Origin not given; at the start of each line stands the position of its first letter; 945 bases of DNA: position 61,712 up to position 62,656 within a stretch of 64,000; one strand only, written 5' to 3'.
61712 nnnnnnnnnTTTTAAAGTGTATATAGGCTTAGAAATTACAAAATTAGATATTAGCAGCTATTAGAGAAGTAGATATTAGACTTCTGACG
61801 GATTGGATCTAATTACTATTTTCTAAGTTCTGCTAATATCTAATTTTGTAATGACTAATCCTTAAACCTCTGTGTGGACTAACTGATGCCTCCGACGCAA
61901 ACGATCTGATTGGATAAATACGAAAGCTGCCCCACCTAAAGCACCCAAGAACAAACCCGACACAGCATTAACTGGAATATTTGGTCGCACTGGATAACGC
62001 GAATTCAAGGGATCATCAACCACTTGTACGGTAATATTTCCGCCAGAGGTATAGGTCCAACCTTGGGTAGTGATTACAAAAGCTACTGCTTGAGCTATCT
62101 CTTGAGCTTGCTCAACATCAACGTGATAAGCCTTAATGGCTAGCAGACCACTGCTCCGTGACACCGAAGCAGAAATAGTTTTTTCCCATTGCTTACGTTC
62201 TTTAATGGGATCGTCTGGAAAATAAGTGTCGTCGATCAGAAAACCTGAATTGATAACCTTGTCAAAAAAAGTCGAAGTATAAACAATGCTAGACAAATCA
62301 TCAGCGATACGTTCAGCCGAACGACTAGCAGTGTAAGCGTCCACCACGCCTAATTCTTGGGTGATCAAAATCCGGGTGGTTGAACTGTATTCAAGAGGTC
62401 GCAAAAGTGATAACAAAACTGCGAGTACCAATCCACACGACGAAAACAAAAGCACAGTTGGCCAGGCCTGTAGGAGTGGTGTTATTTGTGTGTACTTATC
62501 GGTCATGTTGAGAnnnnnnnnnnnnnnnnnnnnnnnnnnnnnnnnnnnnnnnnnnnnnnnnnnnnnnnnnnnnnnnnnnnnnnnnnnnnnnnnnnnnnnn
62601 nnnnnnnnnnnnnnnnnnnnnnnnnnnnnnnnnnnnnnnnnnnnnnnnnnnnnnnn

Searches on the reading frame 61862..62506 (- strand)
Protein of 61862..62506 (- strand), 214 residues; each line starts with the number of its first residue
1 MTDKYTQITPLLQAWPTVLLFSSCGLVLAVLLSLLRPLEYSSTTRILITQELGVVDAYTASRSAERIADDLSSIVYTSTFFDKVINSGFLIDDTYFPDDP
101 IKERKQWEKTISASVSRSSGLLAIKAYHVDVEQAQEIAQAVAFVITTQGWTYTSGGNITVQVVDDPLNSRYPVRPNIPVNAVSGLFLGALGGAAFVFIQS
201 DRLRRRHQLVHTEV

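Call 41: search_protein_families(library=pfam, proteins=[window:61862-62506:-], max_evalue=0.0001)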
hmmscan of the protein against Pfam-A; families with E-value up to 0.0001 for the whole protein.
window:61862-62506:- (214 aa): 1 family
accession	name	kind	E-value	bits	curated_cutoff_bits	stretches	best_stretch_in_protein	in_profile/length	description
PF13807.11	GNVR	-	4.3e-05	23.8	27.7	0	155-199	36-80/82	G-rich domain on putative tyrosine kinase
